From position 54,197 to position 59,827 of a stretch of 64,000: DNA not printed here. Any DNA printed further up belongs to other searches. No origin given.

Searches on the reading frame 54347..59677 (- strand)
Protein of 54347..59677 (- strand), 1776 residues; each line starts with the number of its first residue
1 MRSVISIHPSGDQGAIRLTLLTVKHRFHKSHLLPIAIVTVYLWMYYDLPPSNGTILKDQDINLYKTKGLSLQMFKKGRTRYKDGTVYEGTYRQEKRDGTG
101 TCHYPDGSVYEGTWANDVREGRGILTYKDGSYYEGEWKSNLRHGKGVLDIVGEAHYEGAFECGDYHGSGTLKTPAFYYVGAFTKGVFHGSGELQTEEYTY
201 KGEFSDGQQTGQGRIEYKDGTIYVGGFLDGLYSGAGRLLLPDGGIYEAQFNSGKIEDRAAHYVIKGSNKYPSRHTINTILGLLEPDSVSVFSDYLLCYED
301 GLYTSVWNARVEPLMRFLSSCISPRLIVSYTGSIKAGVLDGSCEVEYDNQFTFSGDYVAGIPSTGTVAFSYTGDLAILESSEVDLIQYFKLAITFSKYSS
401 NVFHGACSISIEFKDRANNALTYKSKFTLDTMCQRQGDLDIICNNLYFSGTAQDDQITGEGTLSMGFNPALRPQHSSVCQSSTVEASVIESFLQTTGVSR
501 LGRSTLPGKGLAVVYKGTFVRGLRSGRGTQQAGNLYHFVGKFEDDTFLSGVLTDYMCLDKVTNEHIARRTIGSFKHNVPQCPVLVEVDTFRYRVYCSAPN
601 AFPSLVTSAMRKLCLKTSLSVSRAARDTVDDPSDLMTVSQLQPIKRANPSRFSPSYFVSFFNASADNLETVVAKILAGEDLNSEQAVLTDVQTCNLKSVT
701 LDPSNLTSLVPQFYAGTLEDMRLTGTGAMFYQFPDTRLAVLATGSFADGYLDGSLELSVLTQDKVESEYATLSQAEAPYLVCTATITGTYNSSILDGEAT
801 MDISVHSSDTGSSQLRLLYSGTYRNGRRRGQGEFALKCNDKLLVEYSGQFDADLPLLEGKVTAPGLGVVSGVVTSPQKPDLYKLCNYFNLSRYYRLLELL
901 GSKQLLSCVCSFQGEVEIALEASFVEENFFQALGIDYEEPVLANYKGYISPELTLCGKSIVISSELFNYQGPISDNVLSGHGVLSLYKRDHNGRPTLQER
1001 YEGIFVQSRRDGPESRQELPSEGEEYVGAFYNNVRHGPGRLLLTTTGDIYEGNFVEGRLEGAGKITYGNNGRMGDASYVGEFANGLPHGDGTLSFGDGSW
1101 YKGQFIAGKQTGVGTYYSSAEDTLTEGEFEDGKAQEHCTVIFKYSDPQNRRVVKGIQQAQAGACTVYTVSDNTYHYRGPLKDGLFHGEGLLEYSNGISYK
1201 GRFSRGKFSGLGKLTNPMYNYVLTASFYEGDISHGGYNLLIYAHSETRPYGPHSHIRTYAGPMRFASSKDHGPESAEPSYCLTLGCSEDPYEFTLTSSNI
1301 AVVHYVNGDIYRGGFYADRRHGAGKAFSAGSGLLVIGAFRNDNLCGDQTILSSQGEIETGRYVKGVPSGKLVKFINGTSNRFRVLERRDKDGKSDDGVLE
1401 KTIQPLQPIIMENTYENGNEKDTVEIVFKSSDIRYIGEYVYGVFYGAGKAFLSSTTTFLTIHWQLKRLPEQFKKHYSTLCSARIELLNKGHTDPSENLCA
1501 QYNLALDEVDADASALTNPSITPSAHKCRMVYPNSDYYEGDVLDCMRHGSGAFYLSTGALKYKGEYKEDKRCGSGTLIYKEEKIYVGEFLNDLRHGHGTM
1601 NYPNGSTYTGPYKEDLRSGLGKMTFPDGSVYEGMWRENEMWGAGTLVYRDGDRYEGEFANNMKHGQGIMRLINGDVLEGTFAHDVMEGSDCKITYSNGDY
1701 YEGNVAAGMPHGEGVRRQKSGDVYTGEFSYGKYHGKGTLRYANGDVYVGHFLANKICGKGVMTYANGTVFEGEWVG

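Call 9: search_protein_families(library=pfam, proteins=[window:54347-59677:-], max_evalue=0.01)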
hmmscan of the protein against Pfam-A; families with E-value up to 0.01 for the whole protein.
window:54347-59677:- (1776 aa): 1 family
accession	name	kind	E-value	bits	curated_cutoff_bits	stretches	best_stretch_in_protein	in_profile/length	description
PF02493.26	MORN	-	1.7e-88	285.8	22.5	10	1585-1607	1-23/23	MORN repeat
